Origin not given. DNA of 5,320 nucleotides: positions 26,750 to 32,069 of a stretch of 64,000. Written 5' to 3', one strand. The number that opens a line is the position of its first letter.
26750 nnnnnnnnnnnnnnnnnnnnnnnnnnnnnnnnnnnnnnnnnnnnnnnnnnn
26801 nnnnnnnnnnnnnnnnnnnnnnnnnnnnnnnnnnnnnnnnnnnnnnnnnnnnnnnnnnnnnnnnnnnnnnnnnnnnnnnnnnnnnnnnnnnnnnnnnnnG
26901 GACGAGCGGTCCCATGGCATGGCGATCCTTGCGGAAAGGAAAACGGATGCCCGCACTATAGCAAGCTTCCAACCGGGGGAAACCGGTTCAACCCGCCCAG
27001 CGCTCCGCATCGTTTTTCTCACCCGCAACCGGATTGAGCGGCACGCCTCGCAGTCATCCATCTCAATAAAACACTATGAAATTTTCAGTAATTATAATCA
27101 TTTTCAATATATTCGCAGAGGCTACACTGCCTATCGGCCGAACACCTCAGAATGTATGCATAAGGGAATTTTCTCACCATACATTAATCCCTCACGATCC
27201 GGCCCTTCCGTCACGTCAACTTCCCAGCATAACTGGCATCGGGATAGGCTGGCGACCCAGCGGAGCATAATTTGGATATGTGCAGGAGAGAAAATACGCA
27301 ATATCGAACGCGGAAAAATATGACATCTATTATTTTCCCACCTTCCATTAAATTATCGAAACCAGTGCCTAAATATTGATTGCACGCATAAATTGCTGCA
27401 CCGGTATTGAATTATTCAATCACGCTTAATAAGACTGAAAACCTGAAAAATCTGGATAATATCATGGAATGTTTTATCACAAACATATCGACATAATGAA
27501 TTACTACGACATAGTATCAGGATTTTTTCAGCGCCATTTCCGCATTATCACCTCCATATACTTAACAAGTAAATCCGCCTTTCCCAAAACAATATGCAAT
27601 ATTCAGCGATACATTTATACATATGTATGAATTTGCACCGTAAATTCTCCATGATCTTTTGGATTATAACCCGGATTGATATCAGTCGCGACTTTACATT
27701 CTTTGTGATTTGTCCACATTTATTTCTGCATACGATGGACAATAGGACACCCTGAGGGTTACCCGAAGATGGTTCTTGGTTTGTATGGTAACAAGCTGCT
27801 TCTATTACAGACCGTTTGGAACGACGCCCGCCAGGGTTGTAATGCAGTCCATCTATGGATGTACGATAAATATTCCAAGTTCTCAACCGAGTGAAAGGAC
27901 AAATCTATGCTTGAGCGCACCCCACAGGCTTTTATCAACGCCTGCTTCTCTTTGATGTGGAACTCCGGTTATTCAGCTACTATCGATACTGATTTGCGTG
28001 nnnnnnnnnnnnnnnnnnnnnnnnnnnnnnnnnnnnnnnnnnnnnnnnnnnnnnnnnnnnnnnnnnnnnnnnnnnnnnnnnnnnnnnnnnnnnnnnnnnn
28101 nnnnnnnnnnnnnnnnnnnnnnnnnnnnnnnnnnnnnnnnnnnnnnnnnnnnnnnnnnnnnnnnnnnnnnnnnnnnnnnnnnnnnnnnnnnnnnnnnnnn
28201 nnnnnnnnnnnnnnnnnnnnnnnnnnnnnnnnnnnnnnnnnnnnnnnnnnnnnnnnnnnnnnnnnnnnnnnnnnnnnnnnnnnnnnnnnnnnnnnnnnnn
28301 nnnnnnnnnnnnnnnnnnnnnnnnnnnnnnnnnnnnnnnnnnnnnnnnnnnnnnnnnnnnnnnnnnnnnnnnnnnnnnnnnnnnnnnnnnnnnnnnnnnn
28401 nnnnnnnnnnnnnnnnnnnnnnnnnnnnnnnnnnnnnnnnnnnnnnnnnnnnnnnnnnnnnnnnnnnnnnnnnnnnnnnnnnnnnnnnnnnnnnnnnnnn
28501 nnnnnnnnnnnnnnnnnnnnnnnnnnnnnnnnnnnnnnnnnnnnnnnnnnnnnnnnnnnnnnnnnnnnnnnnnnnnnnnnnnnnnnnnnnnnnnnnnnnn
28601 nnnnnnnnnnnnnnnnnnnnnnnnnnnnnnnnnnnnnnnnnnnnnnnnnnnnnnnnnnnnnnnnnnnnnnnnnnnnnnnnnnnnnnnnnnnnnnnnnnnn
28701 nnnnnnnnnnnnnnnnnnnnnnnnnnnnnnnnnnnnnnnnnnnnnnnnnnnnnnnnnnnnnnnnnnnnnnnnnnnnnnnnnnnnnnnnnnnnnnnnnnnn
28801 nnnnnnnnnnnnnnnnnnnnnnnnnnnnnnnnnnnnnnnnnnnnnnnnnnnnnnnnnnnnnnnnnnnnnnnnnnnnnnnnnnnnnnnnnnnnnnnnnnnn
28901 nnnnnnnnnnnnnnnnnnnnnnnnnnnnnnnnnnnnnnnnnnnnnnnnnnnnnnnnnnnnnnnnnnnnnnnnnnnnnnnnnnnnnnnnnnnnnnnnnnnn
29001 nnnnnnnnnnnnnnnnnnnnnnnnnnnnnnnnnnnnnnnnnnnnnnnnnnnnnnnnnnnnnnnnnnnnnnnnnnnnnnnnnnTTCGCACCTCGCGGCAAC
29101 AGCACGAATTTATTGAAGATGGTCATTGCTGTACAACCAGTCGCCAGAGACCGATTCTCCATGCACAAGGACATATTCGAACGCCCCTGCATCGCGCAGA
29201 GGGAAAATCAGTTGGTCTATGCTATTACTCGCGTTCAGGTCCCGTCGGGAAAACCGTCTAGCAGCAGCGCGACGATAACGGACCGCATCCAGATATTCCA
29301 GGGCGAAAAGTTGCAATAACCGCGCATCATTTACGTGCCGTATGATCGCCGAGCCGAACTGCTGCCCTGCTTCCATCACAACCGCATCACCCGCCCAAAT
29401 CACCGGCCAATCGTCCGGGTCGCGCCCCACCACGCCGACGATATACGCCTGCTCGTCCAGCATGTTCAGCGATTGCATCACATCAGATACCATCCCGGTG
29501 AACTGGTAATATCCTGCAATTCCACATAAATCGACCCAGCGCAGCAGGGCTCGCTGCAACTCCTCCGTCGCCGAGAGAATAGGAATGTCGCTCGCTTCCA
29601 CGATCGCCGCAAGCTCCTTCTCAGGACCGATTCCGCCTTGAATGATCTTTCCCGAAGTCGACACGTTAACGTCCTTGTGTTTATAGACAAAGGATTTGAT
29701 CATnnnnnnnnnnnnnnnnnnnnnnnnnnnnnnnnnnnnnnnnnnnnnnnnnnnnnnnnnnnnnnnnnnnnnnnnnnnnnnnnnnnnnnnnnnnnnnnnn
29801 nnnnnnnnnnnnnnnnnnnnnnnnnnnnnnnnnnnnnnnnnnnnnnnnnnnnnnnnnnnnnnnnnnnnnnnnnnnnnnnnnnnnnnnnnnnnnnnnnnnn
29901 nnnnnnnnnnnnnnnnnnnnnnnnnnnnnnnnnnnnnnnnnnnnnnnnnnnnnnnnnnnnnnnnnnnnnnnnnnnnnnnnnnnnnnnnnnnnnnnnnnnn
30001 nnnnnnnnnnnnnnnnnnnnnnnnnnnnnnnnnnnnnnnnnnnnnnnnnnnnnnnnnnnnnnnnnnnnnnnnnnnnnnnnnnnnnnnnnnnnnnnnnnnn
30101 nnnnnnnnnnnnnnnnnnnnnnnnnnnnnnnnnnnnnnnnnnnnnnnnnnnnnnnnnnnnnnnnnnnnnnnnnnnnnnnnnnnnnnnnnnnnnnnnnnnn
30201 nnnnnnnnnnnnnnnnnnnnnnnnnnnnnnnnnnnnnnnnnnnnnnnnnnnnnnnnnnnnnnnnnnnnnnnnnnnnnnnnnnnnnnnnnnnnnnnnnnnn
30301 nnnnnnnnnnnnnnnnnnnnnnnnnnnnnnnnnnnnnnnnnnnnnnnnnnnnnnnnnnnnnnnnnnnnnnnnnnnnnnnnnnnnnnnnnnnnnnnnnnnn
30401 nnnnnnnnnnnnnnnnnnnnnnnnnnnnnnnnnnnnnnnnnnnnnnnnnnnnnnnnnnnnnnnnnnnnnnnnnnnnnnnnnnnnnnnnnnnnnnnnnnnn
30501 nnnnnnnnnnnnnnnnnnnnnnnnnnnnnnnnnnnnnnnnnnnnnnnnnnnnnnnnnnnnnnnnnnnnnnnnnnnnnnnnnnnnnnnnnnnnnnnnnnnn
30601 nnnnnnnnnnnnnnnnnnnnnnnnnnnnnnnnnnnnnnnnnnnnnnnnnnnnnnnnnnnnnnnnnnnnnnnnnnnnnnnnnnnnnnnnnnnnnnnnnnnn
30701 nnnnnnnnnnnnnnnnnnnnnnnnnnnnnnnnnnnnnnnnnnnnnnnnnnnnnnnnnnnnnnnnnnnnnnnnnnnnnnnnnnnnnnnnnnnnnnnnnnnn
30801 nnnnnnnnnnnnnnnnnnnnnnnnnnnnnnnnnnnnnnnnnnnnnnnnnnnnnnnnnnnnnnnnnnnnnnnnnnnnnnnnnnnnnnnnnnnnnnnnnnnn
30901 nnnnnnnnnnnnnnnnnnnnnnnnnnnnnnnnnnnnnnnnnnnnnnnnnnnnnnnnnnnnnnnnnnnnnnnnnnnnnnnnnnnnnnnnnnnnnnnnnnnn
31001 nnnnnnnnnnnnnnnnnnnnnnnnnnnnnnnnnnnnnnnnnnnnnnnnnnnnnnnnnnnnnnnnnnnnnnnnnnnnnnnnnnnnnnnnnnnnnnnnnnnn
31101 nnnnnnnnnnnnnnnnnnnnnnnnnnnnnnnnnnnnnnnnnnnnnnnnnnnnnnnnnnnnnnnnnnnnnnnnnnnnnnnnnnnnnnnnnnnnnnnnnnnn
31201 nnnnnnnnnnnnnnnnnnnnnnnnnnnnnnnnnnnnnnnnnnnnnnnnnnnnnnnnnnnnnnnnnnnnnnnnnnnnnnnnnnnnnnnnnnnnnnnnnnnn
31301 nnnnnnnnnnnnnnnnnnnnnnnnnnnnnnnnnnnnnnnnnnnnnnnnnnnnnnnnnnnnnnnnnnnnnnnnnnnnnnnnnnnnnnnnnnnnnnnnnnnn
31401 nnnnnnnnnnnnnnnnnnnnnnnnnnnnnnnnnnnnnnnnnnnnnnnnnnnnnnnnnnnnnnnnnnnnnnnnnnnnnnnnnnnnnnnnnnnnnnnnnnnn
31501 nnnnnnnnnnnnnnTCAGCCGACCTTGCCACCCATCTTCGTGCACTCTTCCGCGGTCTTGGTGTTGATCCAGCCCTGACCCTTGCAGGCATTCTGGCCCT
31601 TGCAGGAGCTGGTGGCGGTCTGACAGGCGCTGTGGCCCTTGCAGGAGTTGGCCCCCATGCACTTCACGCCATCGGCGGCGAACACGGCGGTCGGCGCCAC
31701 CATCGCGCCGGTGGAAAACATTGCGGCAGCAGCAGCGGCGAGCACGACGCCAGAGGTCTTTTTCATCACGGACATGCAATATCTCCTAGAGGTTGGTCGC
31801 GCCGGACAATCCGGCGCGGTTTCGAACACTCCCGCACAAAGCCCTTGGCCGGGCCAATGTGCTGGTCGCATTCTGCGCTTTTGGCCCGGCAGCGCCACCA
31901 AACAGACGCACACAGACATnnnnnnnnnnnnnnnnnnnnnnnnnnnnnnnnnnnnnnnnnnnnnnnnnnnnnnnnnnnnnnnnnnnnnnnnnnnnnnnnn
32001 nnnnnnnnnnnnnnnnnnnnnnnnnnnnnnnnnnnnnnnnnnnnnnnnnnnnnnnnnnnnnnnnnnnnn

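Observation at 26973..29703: AT-rich non-coding desert plus three domain-less ORFs flanking the RiPP clusters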

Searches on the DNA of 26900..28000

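Call 103: search_rna_families(source=window, start=26900, end=28000, threshold=evalue, max_evalue=1)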
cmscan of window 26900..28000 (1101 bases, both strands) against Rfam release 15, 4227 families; matches with E-value up to 1: 0.
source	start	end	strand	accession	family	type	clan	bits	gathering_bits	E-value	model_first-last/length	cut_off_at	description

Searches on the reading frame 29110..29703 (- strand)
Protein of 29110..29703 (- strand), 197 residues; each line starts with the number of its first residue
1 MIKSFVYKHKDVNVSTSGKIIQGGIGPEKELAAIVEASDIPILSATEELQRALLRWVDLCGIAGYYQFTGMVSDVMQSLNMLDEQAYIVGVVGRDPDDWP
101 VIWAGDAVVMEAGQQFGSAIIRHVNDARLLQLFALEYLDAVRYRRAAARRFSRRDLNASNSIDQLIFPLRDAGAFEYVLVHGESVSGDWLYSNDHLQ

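Call 5: search_protein_families(library=pfam, proteins=[window:29110-29703:-], max_evalue=0.01)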
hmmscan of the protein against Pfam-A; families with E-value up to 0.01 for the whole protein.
window:29110-29703:- (197 aa): 0 families

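Call 9: search_protein_families(library=pfam, proteins=[window:29110-29703:-], max_evalue=10)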
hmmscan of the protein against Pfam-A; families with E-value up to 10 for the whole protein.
window:29110-29703:- (197 aa): 0 families

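Call 11: search_protein_families(library=ncbifam, proteins=[window:29110-29703:-], max_evalue=0.1)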
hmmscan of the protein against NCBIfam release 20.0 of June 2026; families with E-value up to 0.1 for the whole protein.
window:29110-29703:- (197 aa): 0 families

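Call 22: find_homologous_proteins(query=window:29110-29703:-)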
Query window:29110-29703:- (197 aa): 29 proteins with E <= 0.001 among 759 candidates.
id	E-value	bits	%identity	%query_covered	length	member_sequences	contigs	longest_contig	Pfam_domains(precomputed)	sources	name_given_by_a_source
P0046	1.0e-125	434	100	100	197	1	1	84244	-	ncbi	-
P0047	3.5e-98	345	83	93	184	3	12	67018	-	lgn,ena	-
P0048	2.1e-66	241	63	88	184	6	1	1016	-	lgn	-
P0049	1.7e-65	238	63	90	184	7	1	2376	-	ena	-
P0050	6.9e-65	236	62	89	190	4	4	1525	-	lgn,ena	-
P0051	1.3e-64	235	63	92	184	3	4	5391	-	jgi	jgi:hypothetical protein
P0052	1.1e-63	232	61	90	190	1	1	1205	-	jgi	-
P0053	3.5e-62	227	61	86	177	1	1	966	-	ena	-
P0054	7.4e-62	226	62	88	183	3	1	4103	-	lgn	-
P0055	1.1e-60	222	64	81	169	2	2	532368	-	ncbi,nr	ncbi:MAG: hypothetical protein KDC18_04480 [Alphaproteobacteria bacterium]|nr:hypothetical protein [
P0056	1.3e-60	222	63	84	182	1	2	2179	-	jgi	jgi:hypothetical protein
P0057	2.1e-59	218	57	84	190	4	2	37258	-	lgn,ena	-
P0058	8.5e-59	216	62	84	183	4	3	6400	-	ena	-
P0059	3.7e-48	182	52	81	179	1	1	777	-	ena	-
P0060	4.2e-48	181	52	82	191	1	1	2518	-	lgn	-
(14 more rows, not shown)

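Call 23: find_encoding_contigs(protein=P0046, flank=1000, max_places=2)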
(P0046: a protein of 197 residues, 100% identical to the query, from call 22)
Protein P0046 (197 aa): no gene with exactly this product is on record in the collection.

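Call 32: search_protein_families(library=pfam, alignment_id=A3, max_evalue=10)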
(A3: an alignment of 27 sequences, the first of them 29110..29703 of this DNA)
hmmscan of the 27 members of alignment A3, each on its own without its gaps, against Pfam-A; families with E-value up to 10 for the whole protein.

A. member 1, window:29110-29703:- (197 aa): 0 families

B. families by the number of members that match (of 27 scanned): 2 families
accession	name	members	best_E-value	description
PF09248.15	DUF1965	1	0.12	Domain of unknown function (DUF1965)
PF23259.1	CHX17_C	1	0.17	Plant cation/H(+) antiporter, C-terminal domain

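Call 36: search_solved_structures(query=A3, max_evalue=10, show_alignments=2)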
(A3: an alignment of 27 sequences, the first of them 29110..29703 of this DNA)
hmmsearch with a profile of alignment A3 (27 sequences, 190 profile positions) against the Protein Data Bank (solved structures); distinct sequences matched with E-value up to 10: 1.
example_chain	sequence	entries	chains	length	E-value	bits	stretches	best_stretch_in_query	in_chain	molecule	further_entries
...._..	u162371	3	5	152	1.9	11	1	31-60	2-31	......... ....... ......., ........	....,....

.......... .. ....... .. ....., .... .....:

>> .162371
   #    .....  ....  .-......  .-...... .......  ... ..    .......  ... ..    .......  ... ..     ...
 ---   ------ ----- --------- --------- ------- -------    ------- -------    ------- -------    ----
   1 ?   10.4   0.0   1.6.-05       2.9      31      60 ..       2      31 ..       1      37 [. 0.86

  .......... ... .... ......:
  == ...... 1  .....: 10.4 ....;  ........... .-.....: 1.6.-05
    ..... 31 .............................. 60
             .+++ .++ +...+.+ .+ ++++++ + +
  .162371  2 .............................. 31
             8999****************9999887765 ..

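Call 52: predict_structure(alignment_id=A3)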
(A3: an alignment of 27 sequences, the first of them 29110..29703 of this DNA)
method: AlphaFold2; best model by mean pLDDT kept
length: 197 residues; sequences in the alignment: 27
mean_pLDDT: 84.6   pTM: 0.80
mean pLDDT of the five models: 84.6, 84.1, 83.0, 82.8, 75.8
residues with pLDDT >= 90: 127; 70-90: 29; 50-70: 19; < 50: 22
segments of 3 or more residues with pLDDT < 50: 7-9, 14-29
pLDDT, mean of each block of 10 residues (from residue 1): 54 45 45 85 81 92 85 97 97 97 96 97 92 97 94 89 95 96 87 66
secondary structure, 60 per line:
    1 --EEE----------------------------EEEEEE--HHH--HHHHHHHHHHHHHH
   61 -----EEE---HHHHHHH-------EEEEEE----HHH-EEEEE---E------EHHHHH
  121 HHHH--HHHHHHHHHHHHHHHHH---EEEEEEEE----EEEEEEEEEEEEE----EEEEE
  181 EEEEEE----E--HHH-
elements in order: E3-5 E34-39 H47-60 E66-68 H72-78 E86-91 E100-104 H116-124 H127-143 E147-154 E159-171 E176-186

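Call 61: fold_search(model_id=the predicted structure, library=pdb)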
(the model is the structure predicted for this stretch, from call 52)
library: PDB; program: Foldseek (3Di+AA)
matches with E <= 10: 743; with E <= 0.001: 0
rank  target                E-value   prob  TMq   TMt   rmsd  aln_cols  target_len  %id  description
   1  3sw1_A                4.6e-03  0.97  0.30  0.41   7.3       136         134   15  Structure of a full-length bacterial LOV protein (released 2012-02-15)
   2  2z6c_A                6.9e-03  0.93  0.31  0.45  11.4       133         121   17  Crystal structure of LOV1 domain of phototropin1 from Arabidopsis thaliana (released 2008-07-29)
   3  3h82_B                7.8e-03  0.97  0.31  0.48   6.2       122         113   12  Crystal structure of the high affinity heterodimer of HIF2 alpha and ARNT C-terminal PAS domains with the artificial l (released 2010-01-12)
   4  5luv_A                1.2e-02  0.96  0.32  0.43   6.8       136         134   14  Short LOV protein W619_1 in apo-state (released 2017-02-22)
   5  7yx0_A                1.3e-02  0.99  0.37  0.43   5.7       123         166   13  Crystal structure of the full-length short LOV protein SBW25-LOV from Pseudomonas fluorescens (light state) (released 2023-05-24)
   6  3k3c_C                1.4e-02  0.98  0.36  0.45   5.7       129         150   16  The N-terminal PAS domain crystal structure of Rv1364c from Mycobacterium tuberculosis at 1.62 (released 2010-09-29)
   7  4zr7_A                1.7e-02  0.97  0.35  0.50   6.2       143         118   10  The structure of a domain of a functionally unknown protein from Bacillus subtilis subsp. subtilis str. 168 (released 2015-05-27)
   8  3olo_B                1.8e-02  0.93  0.29  0.48   7.3       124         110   14  Crystal structure of a PAS domain from two-component sensor histidine kinase (released 2010-09-15)
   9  3olo_A                1.8e-02  0.91  0.28  0.47  10.6       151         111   12  Crystal structure of a PAS domain from two-component sensor histidine kinase (released 2010-09-15)
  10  4zr7_B                2.3e-02  0.93  0.33  0.49   7.0       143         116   12  The structure of a domain of a functionally unknown protein from Bacillus subtilis subsp. subtilis str. 168 (released 2015-05-27)
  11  9i64_A                2.8e-02  0.84  0.30  0.45   6.5       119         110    5  Crystal structure of Casdatifan bound to HIF2a-B*:ARNT-B* complex (released 2026-02-18)
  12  6e3s_B                3.7e-02  0.80  0.31  0.23   6.5       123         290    7  Crystal Structure of the Heterodimeric HIF-2 Complex with Antagonist PT2385 (released 2019-02-13)
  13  2mwg_MODEL_1_A        3.7e-02  0.60  0.27  0.22   7.1       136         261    7  Full-Length Solution Structure Of YtvA, a LOV-Photoreceptor Protein and Regulator of Bacterial Stress Response (released 2016-05-25)
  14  6zj8_G                4.7e-02  0.89  0.37  0.50   6.2       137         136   15  Structure of the PAS domain from Bordetella pertussis BvgS (released 2020-11-11)
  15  10jx_B                5.0e-02  0.80  0.35  0.46  13.6       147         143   12  Crystal structure of heme binding PAS domain from one component transcription factor, FG214 (released 2026-03-25)
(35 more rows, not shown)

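Call 62: search_protein_families(library=padloc, proteins=[window:29110-29703:-], max_evalue=0.1)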
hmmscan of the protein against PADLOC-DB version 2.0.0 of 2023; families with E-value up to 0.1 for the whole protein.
window:29110-29703:- (197 aa): 0 families

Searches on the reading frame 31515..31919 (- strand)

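Call 11: search_protein_families(library=ncbifam, proteins=[window:31515-31919:-], max_evalue=0.1)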
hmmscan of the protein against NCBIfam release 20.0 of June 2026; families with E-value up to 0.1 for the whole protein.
window:31515-31919:- (134 aa): 2 families
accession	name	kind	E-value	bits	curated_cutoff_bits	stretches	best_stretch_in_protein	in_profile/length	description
NF050166.1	Cu_RiPP_BufA2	equivalog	2e-24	85.6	60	1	58-133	2-78/79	BufA2 family periplasmic bufferin-type metallophore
NF010778.0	PRK14181.1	equivalog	0.094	12.2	503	0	49-97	194-242/287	bifunctional methylenetetrahydrofolate dehydrogenase/methenyltetrahydrofolate cyclohydrolase FolD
